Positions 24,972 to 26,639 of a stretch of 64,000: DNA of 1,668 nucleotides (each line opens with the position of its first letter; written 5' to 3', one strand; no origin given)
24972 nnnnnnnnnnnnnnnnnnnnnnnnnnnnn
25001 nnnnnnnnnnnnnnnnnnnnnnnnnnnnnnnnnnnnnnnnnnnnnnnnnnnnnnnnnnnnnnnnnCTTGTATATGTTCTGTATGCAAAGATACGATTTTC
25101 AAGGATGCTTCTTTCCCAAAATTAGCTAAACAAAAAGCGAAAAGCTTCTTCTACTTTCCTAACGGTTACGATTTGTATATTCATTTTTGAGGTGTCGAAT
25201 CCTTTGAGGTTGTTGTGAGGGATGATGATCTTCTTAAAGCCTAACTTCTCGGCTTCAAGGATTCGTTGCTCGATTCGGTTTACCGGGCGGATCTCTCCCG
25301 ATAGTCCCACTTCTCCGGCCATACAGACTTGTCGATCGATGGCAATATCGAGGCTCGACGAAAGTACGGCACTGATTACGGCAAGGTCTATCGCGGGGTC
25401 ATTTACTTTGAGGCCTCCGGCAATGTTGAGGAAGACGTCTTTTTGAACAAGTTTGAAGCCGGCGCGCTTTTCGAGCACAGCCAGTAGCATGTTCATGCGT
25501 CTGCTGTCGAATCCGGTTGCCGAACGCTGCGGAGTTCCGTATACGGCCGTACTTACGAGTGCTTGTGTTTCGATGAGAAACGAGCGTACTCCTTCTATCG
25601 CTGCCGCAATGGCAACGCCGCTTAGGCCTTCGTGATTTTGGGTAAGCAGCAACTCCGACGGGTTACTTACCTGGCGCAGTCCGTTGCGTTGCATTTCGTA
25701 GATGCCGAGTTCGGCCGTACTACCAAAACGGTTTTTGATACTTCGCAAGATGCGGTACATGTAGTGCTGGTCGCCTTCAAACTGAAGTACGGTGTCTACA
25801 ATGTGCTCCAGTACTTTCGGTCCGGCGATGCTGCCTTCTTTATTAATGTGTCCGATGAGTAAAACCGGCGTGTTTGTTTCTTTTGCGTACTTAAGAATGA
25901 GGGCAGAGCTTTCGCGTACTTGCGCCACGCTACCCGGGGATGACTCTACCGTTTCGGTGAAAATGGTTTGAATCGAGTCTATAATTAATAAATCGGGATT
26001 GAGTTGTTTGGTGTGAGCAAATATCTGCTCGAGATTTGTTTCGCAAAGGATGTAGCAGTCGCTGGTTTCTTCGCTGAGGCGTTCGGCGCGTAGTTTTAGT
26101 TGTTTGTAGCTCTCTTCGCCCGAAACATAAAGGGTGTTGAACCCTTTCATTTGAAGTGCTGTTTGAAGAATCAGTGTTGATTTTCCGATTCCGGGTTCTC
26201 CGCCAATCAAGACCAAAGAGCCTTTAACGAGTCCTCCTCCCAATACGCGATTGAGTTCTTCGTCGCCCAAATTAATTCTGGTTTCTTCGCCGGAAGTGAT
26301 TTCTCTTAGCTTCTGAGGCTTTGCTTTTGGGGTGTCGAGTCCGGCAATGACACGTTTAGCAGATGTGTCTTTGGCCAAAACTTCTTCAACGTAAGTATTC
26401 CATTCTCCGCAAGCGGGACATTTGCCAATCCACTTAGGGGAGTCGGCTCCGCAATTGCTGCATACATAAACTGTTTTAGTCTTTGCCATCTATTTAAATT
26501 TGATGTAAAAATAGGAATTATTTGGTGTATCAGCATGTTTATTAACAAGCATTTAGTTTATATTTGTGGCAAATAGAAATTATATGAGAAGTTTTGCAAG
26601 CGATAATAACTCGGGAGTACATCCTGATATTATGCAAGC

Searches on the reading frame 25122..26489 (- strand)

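Call 20: search_protein_families(library=pfam, proteins=[window:25122-26489:-], max_evalue=0.00001)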
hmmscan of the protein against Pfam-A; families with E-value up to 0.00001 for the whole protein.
window:25122-26489:- (455 aa): 7 families
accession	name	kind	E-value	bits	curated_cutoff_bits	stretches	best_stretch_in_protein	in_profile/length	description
PF06745.19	ATPase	-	9.6e-14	51.7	26.6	1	77-139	6-71/231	KaiC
PF13541.12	ChlI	-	5.9e-13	49.2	27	1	313-427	11-121/121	Subunit ChlI of Mg-chelatase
PF13481.12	AAA_25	-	1.8e-12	47.7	27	1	75-219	18-194/195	AAA domain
PF18073.7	Zn_ribbon_LapB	-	3.1e-12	46.4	25.7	1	8-34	1-27/28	Rubredoxin metal binding domain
PF05362.19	Lon_C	-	3.3e-11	43.6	21.1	1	352-450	96-199/205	Lon protease (S16) C-terminal proteolytic domain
PF03796.21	DnaB_C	-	3.7e-08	33.5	27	0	77-135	7-67/255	DnaB-like helicase C terminal domain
PF00004.35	AAA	-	6.9e-08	33.5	21.2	1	93-222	1-115/131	ATPase family associated with various cellular activities (AAA)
